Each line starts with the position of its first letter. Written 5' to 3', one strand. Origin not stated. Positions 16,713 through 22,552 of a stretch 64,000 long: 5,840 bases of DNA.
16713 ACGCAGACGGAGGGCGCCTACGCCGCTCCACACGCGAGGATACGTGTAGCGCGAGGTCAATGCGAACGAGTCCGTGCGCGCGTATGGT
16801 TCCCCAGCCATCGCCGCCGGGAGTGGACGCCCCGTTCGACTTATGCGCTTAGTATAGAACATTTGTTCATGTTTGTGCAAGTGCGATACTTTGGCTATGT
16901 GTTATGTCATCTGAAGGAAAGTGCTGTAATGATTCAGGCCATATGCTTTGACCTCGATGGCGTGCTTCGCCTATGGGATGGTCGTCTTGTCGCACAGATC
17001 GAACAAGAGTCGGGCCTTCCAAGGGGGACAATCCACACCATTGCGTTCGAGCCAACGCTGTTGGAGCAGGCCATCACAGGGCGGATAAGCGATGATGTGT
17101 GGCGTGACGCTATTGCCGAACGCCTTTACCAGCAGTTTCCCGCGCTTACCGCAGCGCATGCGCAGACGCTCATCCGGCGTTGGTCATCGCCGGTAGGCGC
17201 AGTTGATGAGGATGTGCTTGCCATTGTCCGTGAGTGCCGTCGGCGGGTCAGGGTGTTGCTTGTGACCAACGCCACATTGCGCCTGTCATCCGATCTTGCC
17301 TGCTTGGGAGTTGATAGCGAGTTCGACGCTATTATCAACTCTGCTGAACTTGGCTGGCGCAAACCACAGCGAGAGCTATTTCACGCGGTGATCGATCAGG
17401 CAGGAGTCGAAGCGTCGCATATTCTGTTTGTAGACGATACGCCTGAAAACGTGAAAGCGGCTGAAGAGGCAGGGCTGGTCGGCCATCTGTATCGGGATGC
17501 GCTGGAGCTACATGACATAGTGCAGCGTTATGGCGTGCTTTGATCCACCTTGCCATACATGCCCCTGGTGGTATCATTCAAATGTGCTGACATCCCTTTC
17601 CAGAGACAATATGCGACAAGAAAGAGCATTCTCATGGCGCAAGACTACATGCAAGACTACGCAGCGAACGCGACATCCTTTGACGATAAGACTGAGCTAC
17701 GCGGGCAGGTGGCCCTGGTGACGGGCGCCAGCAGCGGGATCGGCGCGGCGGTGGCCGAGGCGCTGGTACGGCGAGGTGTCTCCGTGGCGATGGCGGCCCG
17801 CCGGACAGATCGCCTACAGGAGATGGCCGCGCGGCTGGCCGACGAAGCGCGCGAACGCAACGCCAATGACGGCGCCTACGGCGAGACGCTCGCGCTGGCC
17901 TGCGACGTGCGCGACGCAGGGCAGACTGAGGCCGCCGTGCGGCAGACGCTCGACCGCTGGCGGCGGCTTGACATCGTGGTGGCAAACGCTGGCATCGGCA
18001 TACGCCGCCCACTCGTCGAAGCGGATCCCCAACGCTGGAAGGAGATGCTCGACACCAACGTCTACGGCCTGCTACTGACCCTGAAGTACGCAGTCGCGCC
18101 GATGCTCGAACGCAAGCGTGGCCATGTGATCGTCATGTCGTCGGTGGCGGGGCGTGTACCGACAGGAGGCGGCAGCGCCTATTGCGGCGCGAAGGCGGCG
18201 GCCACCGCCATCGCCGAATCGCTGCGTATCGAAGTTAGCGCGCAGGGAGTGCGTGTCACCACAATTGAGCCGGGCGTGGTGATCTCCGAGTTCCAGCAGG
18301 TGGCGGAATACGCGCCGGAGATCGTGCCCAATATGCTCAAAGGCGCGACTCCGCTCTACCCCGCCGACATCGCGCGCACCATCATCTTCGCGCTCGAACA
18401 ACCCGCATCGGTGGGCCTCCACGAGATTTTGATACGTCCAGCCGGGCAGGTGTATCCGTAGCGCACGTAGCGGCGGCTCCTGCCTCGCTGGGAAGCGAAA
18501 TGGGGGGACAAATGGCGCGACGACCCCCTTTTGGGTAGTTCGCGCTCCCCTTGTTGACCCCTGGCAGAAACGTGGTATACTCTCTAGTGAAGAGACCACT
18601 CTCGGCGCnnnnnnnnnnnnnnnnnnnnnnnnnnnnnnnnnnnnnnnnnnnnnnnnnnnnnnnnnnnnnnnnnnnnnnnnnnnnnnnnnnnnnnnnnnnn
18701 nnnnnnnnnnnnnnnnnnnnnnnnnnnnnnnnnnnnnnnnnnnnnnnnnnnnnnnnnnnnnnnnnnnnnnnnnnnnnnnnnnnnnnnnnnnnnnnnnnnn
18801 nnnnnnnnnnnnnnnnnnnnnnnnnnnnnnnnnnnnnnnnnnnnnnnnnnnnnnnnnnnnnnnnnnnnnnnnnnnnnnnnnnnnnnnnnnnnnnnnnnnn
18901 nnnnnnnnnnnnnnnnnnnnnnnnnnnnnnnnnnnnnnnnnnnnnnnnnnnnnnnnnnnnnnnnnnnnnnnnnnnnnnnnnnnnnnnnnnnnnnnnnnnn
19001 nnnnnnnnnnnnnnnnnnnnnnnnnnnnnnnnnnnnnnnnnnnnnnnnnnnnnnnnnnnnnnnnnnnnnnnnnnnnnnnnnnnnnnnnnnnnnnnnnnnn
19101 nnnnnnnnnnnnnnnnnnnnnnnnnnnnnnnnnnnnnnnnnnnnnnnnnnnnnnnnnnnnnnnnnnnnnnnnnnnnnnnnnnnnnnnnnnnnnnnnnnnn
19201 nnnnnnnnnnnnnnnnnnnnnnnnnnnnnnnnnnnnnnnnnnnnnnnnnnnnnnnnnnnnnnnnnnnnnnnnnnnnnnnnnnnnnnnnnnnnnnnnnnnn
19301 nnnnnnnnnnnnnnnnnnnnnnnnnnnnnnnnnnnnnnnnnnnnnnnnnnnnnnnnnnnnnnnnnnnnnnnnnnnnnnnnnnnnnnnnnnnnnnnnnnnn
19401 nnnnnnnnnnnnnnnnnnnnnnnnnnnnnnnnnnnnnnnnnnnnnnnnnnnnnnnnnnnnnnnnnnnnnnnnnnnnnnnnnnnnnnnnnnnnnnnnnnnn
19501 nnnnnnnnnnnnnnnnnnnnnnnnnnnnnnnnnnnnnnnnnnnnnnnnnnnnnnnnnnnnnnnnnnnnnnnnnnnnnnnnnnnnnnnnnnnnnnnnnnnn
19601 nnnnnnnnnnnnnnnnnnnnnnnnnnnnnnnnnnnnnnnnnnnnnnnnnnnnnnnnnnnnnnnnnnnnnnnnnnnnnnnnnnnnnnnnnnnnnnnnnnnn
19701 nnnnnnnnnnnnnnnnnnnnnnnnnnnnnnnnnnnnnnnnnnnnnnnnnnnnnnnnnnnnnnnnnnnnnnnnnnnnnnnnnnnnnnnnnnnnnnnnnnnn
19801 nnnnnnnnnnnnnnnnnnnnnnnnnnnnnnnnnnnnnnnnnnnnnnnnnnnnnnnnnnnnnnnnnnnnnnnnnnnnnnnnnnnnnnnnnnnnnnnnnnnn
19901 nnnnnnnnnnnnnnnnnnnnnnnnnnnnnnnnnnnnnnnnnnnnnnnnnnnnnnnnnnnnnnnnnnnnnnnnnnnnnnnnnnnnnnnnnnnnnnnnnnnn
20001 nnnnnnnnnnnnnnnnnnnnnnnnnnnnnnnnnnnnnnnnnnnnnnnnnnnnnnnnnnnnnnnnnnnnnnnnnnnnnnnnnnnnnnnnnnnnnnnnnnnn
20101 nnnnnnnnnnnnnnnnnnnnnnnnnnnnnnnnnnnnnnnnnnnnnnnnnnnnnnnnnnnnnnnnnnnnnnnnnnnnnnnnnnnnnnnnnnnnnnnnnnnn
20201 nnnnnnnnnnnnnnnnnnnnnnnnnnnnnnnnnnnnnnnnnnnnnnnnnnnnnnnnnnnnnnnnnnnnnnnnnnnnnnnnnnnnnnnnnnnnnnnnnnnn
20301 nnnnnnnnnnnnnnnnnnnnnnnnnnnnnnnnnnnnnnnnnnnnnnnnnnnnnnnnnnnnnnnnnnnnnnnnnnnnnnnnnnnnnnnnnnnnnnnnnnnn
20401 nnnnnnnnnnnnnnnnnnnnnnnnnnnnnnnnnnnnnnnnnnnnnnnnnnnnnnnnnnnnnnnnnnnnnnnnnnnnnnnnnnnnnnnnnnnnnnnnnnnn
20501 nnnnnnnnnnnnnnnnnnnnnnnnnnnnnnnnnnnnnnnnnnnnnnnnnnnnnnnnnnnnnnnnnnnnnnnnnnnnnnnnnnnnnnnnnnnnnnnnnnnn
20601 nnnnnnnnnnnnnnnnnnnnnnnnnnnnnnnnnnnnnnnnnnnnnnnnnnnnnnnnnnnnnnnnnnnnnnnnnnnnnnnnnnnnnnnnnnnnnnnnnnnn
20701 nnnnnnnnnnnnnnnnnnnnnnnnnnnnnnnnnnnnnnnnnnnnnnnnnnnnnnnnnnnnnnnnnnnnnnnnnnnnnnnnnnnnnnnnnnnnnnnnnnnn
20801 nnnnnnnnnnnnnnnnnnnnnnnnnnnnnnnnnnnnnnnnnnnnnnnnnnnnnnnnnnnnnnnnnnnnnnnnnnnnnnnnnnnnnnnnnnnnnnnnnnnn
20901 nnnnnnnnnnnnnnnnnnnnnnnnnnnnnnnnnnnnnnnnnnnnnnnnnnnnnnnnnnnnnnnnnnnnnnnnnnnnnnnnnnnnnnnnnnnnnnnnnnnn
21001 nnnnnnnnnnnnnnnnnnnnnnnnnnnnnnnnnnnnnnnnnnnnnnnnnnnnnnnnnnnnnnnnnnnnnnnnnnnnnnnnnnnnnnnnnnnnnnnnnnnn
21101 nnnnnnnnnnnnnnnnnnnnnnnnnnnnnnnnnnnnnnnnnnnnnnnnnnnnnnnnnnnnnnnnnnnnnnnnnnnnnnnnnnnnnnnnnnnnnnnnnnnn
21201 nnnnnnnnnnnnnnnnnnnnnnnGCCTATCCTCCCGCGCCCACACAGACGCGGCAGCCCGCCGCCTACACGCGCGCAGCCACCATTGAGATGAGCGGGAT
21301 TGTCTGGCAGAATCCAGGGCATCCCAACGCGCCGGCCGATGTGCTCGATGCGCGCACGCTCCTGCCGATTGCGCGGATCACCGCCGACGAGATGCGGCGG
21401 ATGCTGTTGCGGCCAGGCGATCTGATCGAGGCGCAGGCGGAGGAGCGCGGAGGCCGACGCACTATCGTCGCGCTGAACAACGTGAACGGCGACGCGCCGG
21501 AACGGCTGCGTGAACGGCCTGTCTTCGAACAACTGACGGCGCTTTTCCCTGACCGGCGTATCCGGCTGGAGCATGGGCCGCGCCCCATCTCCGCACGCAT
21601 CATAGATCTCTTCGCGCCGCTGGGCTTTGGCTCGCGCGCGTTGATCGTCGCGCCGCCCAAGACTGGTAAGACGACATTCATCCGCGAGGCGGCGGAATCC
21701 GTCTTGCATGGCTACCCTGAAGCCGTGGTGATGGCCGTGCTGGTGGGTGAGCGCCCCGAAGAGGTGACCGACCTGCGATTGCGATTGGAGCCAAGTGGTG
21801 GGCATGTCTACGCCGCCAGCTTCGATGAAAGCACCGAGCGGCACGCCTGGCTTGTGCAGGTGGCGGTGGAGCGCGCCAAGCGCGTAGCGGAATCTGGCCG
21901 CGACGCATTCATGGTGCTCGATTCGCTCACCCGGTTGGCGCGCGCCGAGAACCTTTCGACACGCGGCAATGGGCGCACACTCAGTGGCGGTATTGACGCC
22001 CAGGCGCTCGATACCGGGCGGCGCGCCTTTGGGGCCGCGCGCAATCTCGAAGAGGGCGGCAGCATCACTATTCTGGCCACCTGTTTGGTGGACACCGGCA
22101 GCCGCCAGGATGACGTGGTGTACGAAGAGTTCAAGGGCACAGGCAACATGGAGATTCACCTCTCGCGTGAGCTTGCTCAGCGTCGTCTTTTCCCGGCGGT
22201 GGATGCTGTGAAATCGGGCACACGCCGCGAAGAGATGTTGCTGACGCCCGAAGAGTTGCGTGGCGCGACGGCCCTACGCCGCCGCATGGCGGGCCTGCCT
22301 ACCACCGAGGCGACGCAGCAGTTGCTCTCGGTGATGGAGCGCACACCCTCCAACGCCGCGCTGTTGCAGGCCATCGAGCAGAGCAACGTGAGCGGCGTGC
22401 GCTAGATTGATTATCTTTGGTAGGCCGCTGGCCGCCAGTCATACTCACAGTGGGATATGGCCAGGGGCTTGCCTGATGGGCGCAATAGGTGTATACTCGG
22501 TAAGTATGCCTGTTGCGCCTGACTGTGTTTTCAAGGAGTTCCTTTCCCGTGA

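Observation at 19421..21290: Rho factor in which about two thirds of the protein is an N-terminal prion-like / low-complexity extension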

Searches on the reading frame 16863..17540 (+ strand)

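Call 65: search_protein_families(library=pfam, proteins=[window:16863-17540:+], max_evalue=10)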
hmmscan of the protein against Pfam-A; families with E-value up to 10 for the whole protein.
window:16863-17540:+ (226 aa): 5 families
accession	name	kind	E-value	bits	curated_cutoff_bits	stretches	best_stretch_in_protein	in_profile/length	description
PF00702.32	Hydrolase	-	1.2e-14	55.6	26.4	1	24-204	1-191/191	haloacid dehalogenase-like hydrolase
PF13419.12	HAD_2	-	1.2e-08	35.8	23.8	1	140-205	108-173/178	Haloacid dehalogenase-like hydrolase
PF13242.12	Hydrolase_like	-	0.00099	19.4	22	1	165-211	2-49/75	HAD-hyrolase-like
PF12689.13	Acid_PPase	-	0.033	14.5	27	1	169-215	109-155/169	Acid Phosphatase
PF13344.12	Hydrolase_6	-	0.078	13.5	27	1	126-163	28-69/101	Haloacid dehalogenase-like hydrolase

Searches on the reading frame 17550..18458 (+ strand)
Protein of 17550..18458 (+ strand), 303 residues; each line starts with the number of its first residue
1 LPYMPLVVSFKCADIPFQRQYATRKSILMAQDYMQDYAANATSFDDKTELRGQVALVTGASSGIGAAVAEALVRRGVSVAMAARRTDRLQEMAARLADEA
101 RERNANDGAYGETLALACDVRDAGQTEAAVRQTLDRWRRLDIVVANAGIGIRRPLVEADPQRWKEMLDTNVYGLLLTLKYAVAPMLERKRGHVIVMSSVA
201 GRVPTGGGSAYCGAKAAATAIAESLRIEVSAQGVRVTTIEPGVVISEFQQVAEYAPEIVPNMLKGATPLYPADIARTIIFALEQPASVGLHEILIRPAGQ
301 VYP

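Call 65: search_protein_families(library=pfam, proteins=[window:17550-18458:+], max_evalue=10)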
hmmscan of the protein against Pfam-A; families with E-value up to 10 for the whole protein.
window:17550-18458:+ (303 aa): 11 families
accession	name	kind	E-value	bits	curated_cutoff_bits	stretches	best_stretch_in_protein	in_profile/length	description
PF00106.31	adh_short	-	3.7e-48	164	26.6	1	53-250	1-188/195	short chain dehydrogenase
PF13561.12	adh_short_C2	-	2e-36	126.2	27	1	59-283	1-218/236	Enoyl-(Acyl carrier protein) reductase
PF08659.16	KR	-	1.3e-15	58.2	22.6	1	55-242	3-176/180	KR domain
PF23441.1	SDR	-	1.2e-06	28.6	27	1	53-248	8-198/258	SDR-like rossmann domain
PF01370.27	Epimerase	-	3.8e-05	23.7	20.9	1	55-266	1-197/240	NAD dependent epimerase/dehydratase family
PF02882.25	THF_DHG_CYH_C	-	0.0059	16.4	27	1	47-94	31-78/160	Tetrahydrofolate dehydrogenase/cyclohydrolase, NAD(P)-binding domain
PF04340.18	DUF484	-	0.0065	16.7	24.2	1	77-154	47-120/219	Protein of unknown function, DUF484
PF12076.13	CER1-like_C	-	0.014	15.6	28.3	1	56-102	2-46/164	CER1-like, C-terminal domain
PF13460.12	NAD_binding_10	-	0.06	13.6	27.2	1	59-106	1-49/184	NAD(P)H-binding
PF16363.11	GDP_Man_Dehyd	-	0.13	12.2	27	1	56-132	1-73/332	GDP-mannose 4,6 dehydratase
PF07408.16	DUF1507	-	0.16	12.3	25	1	163-195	36-69/85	Protein of unknown function (DUF1507)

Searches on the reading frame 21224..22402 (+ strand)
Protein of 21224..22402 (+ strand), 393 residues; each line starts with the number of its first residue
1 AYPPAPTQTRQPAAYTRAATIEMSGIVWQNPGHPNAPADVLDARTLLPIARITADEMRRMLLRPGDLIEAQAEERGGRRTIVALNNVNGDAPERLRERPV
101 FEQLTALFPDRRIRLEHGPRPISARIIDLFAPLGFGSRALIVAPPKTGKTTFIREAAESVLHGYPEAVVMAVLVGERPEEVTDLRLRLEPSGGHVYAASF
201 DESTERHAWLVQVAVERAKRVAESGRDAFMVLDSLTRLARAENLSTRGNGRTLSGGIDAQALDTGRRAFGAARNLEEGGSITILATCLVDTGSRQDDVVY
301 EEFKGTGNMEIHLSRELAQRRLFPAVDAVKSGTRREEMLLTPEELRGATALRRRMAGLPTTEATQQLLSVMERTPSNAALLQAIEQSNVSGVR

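Call 17: find_homologous_proteins(query=window:21224-22402:+, max_evalue=1e-60)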
Query window:21224-22402:+ (393 aa): 7980 proteins with E <= 1e-60 among 8000 candidates; the best 120 are listed.
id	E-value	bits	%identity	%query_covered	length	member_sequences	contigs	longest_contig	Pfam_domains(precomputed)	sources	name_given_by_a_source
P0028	3.4e-235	798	100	94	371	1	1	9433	PF00006.32,PF13481.13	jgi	-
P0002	5.3e-221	751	90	100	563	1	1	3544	PF00006.32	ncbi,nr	ncbi:MAG TPA: transcription termination factor Rho, partial [Ktedonobacterales bacterium]|nr:transcr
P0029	1.9e-191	654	80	100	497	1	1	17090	PF00006.32,PF13481.13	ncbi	-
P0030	2.0e-189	647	84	90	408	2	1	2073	PF00006.32,PF13481.13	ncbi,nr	ncbi:MAG TPA: transcription termination factor Rho, partial [Ktedonobacterales bacterium]|nr:transcr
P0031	8.8e-189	645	79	100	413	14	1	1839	PF00006.32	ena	-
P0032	7.1e-188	642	83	94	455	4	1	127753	PF00006.32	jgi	jgi:transcription termination factor Rho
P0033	8.4e-188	642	79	97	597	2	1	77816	PF00006.32,PF13481.13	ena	-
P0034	2.4e-187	640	80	95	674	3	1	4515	PF00006.32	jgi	jgi:transcription termination factor Rho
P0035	2.6e-187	640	79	97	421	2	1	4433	PF00006.32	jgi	jgi:transcription termination factor Rho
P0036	5.6e-187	639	81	94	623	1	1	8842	PF00006.32,PF13481.13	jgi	jgi:transcription termination factor Rho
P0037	2.2e-186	637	78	98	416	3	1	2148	PF00006.32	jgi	jgi:transcription termination factor Rho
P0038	6.6e-186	636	79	97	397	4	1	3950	PF00006.32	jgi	-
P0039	6.3e-185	633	79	95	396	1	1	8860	PF00006.32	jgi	jgi:transcription termination factor Rho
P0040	1.2e-184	632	77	99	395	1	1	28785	PF00006.32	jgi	jgi:transcription termination factor Rho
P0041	2.9e-184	630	80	94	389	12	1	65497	PF00006.32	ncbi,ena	-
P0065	8.2e-173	593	79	89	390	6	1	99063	PF00006.32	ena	-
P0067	5.1e-166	570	74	94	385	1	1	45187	PF00006.32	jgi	jgi:transcription termination factor Rho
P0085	1.9e-108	381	54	85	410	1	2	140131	PF07497.19,PF00006.32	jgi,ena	-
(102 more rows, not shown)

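Call 20: find_encoding_contigs(protein=P0041, flank=5000, max_places=2)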
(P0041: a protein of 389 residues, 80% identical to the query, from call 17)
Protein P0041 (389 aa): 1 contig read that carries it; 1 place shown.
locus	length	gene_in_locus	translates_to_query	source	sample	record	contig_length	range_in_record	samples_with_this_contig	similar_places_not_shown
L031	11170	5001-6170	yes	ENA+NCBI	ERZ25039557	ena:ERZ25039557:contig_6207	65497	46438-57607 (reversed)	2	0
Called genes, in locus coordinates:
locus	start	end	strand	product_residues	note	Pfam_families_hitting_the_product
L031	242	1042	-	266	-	-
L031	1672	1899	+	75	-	-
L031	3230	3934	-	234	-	-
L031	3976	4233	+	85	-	-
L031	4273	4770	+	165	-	-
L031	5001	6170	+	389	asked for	PF00006:ATP-synt_ab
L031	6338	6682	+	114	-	PF03795:YCII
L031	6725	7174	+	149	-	PF04542:Sigma70_r2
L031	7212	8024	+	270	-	PF20239:DUF6596, PF13414:TPR_11 (faint)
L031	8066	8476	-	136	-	PF01592:NifU_N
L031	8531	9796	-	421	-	PF00266:Aminotran_5, PF00155:Aminotran_1_2 (faint)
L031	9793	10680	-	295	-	PF00005:ABC_tran, PF02463:SMC_N (faint)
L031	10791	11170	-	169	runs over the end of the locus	PF02082:Rrf2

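Call 21: find_encoding_contigs(protein=P0067, flank=5000, max_places=2)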
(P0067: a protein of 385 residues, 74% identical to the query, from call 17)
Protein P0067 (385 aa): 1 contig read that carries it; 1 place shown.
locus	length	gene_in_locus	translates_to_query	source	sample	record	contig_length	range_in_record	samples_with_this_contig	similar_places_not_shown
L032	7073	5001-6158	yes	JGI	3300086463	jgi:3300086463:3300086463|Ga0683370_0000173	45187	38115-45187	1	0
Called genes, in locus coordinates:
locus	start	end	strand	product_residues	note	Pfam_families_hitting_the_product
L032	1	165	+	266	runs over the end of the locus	PF00561:Abhydrolase_1, PF12146:Hydrolase_4, PF12697:Abhydrolase_6, PF08386:Abhydrolase_4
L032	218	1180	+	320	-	PF00291:PALP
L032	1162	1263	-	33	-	-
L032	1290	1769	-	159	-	PF14588:YjgF_endoribonc, PF01042:Ribonuc_L-PSP (faint)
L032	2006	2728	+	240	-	-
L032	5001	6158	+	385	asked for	PF00006:ATP-synt_ab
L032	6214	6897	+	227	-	-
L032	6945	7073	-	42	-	?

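Call 22: find_encoding_contigs(protein=P0065, flank=5000, max_places=2)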
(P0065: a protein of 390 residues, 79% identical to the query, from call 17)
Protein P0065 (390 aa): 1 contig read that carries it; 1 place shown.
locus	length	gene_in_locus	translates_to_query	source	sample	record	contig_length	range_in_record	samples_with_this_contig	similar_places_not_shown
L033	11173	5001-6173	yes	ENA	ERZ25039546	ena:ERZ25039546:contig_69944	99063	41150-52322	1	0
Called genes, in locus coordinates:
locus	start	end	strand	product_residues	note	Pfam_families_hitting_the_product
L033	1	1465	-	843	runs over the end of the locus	PF00133:tRNA-synt_1, PF09334:tRNA-synt_1g, PF13603:tRNA-synt_1_2, PF00133:tRNA-synt_1, PF08264:Anticodon_1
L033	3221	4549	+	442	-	-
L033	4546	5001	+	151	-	-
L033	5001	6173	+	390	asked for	PF00006:ATP-synt_ab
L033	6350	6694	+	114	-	PF03795:YCII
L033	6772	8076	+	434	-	PF04542:Sigma70_r2, PF08281:Sigma70_r4_2 (weak), PF20239:DUF6596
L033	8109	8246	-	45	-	-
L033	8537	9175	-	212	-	PF00266:Aminotran_5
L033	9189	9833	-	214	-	PF00266:Aminotran_5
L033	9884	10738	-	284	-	PF00005:ABC_tran, PF02463:SMC_N (faint)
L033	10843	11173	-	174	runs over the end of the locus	PF02082:Rrf2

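Call 71: find_homologous_proteins(query=P0085, max_evalue=1e-80)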
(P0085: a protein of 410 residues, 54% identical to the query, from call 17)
Query P0085 (410 aa): 7977 proteins with E <= 1e-80 among 8000 candidates; the best 120 are listed.
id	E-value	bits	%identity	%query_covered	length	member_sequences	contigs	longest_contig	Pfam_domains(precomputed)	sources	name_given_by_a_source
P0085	1.1e-265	899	100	100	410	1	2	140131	PF07497.19,PF00006.32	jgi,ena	-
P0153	3.9e-229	778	87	99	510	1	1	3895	PF07497.19,PF00006.32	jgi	jgi:transcription termination factor Rho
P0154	4.2e-214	729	87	91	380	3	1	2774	PF07497.19,PF00006.32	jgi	jgi:transcription termination factor Rho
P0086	2.8e-212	723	83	96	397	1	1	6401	PF07497.19,PF00006.32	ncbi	-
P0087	5.4e-211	719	83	95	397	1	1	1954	PF07497.19,PF00006.32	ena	-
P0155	6.0e-208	709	79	99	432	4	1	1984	PF07497.19,PF00006.32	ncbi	ncbi:MAG: transcription termination factor Rho, partial [Chloroflexota bacterium]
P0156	1.2e-207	708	82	94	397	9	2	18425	PF07497.19,PF00006.32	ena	-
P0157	6.0e-207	705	82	94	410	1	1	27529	PF07497.19,PF00006.32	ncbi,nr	ncbi:MAG TPA: transcription termination factor Rho [Chloroflexota bacterium]|nr:transcription termin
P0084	1.1e-197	675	87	85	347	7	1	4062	PF00006.32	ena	-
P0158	5.6e-192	656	76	98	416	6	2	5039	PF00006.32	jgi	-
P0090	3.2e-189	647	77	95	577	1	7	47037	PF00006.32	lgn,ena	-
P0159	1.9e-160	552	85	71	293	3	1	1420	PF00006.32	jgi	jgi:transcription termination factor Rho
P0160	2.5e-157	542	64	95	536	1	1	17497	PF07497.19,PF00006.32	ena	-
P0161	2.5e-135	470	87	60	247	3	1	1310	PF00006.32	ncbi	-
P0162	6.8e-124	432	57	92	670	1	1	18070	PF00006.32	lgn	-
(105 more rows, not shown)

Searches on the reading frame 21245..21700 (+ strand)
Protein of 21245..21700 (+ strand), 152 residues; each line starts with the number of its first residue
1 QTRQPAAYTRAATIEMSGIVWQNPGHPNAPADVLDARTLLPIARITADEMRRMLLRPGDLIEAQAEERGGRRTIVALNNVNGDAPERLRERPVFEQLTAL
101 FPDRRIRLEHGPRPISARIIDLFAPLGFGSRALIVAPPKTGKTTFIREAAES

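Call 65: search_protein_families(library=pfam, proteins=[window:21245-21700:+], max_evalue=10)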
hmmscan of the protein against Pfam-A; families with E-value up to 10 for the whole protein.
window:21245-21700:+ (152 aa): 4 families
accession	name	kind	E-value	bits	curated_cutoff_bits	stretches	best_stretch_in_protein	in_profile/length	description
PF00006.31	ATP-synt_ab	-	0.00079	19.6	29.5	1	118-148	3-33/213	ATP synthase alpha/beta family, nucleotide-binding domain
PF07497.18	Rho_RNA_bind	-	0.021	15.1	27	1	46-86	30-73/73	Rho termination factor, RNA-binding domain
PF19568.5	Spore_III_AA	-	0.089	12.3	27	1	106-148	121-163/306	Sporulation stage III, protein AA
PF13479.12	AAA_24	-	0.27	11.5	27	1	131-149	4-22/195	AAA domain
